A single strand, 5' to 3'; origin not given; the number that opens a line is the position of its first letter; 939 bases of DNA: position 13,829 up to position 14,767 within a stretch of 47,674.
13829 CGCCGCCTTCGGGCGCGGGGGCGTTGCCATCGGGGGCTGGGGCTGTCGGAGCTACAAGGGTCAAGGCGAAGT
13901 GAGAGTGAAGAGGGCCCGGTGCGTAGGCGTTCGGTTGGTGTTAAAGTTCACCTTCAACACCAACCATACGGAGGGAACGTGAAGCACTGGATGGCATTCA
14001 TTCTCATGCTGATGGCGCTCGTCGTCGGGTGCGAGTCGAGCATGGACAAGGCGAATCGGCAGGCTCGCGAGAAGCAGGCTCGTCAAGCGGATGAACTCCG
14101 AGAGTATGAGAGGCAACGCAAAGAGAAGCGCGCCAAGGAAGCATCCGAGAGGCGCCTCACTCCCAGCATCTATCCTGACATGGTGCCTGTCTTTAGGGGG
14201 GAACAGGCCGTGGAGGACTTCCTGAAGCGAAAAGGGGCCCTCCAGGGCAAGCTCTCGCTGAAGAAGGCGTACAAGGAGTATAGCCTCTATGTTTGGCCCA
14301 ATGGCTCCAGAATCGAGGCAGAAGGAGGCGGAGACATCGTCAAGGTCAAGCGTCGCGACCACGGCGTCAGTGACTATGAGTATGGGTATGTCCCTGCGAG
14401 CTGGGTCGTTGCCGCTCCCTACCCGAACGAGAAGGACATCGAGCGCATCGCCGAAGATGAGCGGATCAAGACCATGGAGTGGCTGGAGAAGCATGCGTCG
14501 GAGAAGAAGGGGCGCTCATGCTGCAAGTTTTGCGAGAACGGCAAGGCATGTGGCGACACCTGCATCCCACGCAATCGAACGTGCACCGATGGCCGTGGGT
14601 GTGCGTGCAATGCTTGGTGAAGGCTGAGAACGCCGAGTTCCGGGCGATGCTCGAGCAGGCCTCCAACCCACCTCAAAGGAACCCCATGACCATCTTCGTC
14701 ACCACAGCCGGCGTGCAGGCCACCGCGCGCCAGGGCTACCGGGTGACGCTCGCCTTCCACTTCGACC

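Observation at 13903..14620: AT-richer lipoprotein moron with an 8-Cys C-terminal motif inserted inside the baseplate gene block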

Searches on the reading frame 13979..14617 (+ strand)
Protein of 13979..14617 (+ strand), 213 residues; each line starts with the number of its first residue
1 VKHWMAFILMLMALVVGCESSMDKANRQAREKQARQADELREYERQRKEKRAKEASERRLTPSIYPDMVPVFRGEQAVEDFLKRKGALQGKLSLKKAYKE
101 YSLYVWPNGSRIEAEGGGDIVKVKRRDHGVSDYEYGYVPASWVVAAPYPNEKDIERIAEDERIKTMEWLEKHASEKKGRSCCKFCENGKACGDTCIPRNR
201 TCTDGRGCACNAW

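Call 7: search_protein_families(library=pfam, proteins=[window:13979-14617:+], max_evalue=1)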
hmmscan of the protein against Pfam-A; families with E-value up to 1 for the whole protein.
window:13979-14617:+ (213 aa): 0 families

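Call 8: search_protein_families(library=phrogs, proteins=[window:13979-14617:+], max_evalue=0.1)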
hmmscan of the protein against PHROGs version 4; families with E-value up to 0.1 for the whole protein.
window:13979-14617:+ (213 aa): 3 families
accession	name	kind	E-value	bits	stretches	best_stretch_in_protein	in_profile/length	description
phrog_32961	-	unknown function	0.044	15.1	1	5-57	12-69/161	-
phrog_3198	-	lysis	0.052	14.1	1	4-23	6-25/68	Rz-like spanin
phrog_1026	-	lysis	0.08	14.2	0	1-58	7-61/85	Rz-like spanin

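Call 9: search_protein_families(library=ncbifam, proteins=[window:13979-14617:+], max_evalue=10)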
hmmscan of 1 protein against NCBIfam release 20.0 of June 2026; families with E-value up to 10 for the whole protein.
window:13979-14617:+ (213 aa): 0 families

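Call 11: find_homologous_proteins(query=window:13979-14617:+, max_evalue=0.01)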
Query window:13979-14617:+ (213 aa): 1 proteins with E <= 0.01 among 97 candidates.
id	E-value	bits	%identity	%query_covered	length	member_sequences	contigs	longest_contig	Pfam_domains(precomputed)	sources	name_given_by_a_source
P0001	2.5e-138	477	100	98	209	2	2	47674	-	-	-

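Call 14: search_solved_structures(query=window:13979-14617:+, max_evalue=10, show_alignments=3)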
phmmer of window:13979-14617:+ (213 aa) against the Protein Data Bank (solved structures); distinct sequences matched with E-value up to 10: 2.
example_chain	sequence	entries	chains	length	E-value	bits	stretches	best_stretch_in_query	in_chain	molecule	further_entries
3dgt_A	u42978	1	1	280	0.84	12.5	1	129-205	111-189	Endo-1,3-beta-glucanase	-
3i4e_A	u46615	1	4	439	1.4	11.8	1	60-111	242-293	Isocitrate lyase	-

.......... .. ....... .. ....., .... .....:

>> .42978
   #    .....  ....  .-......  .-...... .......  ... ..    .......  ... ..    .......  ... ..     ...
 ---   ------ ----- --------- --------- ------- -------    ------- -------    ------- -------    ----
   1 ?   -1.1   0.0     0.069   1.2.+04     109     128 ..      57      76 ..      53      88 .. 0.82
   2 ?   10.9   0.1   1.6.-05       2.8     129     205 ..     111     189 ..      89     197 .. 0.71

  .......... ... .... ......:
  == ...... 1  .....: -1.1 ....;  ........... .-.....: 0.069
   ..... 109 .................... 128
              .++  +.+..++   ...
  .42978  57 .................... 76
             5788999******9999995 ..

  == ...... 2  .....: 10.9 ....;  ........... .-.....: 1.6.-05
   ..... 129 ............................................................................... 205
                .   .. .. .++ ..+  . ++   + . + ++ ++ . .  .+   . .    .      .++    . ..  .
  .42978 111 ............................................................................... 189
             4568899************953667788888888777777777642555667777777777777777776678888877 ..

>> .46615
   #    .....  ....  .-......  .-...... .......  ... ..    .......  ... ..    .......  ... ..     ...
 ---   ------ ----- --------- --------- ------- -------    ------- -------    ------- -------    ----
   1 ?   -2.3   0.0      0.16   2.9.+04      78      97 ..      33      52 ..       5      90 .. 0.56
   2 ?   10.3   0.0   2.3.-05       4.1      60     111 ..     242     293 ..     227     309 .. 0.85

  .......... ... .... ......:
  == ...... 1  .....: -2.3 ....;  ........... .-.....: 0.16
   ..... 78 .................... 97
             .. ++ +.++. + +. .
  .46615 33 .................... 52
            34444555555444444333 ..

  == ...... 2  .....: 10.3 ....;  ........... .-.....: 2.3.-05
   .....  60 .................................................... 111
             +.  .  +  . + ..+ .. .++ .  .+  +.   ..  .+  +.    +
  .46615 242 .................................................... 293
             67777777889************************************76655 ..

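Call 16: search_dna_similar(query=window:13979-14617:+, collection=phages, mode=protein, max_evalue=10)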
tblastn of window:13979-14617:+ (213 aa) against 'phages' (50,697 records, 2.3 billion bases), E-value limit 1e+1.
Records with a match: 8; places in all: 8; records where one place covers at least 80% of the query: 0.
Best place of each record, by identity: <60% 8.
By first word of the organism name: Mycobacterium 6; Bacteriophage 1; Caudoviricetes 1.
By host as written in the record: Mycobacterium smegmatis mc2 155 6; - 2.
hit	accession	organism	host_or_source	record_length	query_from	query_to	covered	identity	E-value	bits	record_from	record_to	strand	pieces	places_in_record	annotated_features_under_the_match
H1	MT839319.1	Bacteriophage sp.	human fecal samples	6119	82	153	34%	34.2%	3e+0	34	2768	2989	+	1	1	record has no annotation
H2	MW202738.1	Caudoviricetes sp.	Manatee Spring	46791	60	110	24%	35.3%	2e+0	35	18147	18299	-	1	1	hypothetical protein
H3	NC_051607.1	Mycobacterium phage DarthP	Mycobacterium smegmatis mc2 155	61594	18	59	20%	42.2%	2e+0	35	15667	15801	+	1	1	20: endolysin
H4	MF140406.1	Mycobacterium phage DarthP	Mycobacterium smegmatis mc2 155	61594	18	59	20%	42.2%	2e+0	35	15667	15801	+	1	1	20: tape measure protein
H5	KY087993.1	Mycobacterium phage Hammy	Mycobacterium smegmatis mc2 155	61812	18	59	20%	42.2%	2e+0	35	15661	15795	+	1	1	tape measure protein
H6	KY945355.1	Mycobacterium phage Shandong1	Mycobacterium smegmatis mc2 155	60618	18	53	17%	48.7%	7e+0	34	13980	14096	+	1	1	tapemeasure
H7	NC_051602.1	Mycobacterium phage Shandong1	Mycobacterium smegmatis mc2 155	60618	18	53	17%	48.7%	7e+0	34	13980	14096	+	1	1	endolysin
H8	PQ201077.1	Mycobacterium phage TClif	Mycobacterium smegmatis mc2 155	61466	18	53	17%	48.7%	9e+0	33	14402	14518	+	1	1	20: tape measure protein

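Call 20: find_encoding_contigs(protein=P0001, flank=10000, max_places=10)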
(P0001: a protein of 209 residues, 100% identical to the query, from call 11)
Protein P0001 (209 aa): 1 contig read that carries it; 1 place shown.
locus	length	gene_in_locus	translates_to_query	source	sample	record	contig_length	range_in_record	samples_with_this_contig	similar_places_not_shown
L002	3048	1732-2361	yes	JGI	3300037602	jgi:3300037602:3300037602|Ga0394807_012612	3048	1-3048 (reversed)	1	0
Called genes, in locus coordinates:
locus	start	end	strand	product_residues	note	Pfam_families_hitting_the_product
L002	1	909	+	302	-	?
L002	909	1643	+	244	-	-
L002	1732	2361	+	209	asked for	-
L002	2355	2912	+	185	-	-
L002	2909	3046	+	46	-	?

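Call 21: search_protein_representatives(protein=window:13979-14617:+)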
Query: 213 residues. Proteins with E-value up to 0.001 (for the whole library): 502; up to 1e-10: 4; up to 1e-30: 2. The best 150 are listed.
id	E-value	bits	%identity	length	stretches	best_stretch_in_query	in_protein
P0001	8.1e-139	476.7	100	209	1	5-213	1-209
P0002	3.5e-31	125.0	53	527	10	179-212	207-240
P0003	2.4e-22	96.1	55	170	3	176-211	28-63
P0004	7.8e-12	61.7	50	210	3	178-212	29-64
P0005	8.7e-10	55.0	54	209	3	175-211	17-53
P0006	1.6e-08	50.9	62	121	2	180-211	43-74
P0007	1.7e-08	50.8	53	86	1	158-211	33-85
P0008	2.3e-08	50.4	60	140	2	178-212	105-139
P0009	5.7e-08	49.1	57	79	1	170-211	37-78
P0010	6.4e-08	48.9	46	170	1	149-211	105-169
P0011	8.2e-08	48.6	53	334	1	169-211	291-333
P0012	1.2e-07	48.0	53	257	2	178-211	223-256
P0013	1.3e-07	47.9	42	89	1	142-212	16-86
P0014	1.3e-07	47.9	45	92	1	148-211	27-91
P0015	1.3e-07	47.9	37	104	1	134-211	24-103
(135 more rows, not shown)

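Call 23: predict_structure(protein=window:13979-14617:+)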
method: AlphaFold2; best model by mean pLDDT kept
length: 213 residues; sequences in the alignment: 1
mean_pLDDT: 53.6   pTM: 0.26
mean pLDDT of the five models: 53.6, 52.1, 49.8, 49.0, 48.0
residues with pLDDT >= 90: 16; 70-90: 27; 50-70: 50; < 50: 120
segments of 3 or more residues with pLDDT < 50: 58-74, 99-105, 107-122, 124-179, 188-191, 197-202, 204-213
pLDDT, mean of each block of 10 residues (from residue 1): 71 66 80 93 92 58 34 52 54 51 45 42 44 42 37 34 41 45 51 49 47 39
secondary structure, 60 per line:
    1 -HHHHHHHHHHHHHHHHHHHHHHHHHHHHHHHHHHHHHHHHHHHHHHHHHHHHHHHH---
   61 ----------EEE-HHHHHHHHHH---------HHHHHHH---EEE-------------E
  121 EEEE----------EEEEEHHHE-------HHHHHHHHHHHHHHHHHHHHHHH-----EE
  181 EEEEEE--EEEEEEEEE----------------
elements in order: H2-57 E71-73 H75-84 H94-100 E104-106 E120-124 E135-139 H151-173 E179-186 E189-197

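Call 58: search_protein_families(library=pfam, alignment_id=A5, max_evalue=0.001)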
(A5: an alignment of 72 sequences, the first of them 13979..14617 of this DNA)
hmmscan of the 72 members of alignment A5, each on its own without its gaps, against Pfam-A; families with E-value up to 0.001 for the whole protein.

A. member 1, window:13979-14617:+ (213 aa): 0 families

B. families by the number of members that match (of 72 scanned): 18 families
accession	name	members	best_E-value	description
PF08239.17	SH3_3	12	3.5e-16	Bacterial SH3 domain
PF06347.19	SH3_4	4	9.5e-06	Bacterial SH3 domain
PF00565.23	SNase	3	1.8e-22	Staphylococcal nuclease homologue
PF14020.11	DUF4236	2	1.1e-18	Protein of unknown function (DUF4236)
PF05901.16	Excalibur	2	1e-06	Excalibur calcium-binding domain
PF01476.26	LysM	1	1.6e-33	LysM domain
PF16158.11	N_BRCA1_IG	1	2.2e-23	Ig-like domain from next to BRCA1 gene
PF12796.13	Ank_2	1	1.2e-15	Ankyrin repeats (3 copies)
PF00023.36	Ank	1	2.9e-15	Ankyrin repeat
PF13857.12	Ank_5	1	6.9e-14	Ankyrin repeats (many copies)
PF13637.12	Ank_4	1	2.2e-12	Ankyrin repeats (many copies)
PF23473.1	LysM3_LYK4_5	1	4.6e-10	LYK4/5 LysM3 domain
PF08308.17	PEGA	1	1.7e-09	PEGA domain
PF13606.12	Ank_3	1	9.3e-09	Ankyrin repeat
PF13240.11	Zn_Ribbon_1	1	1.7e-05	zinc-ribbon domain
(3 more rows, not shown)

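Call 70: search_protein_families(library=padloc, proteins=[window:13979-14617:+], max_evalue=0.01)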
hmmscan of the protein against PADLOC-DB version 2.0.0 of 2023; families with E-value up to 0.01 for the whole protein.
window:13979-14617:+ (213 aa): 0 families
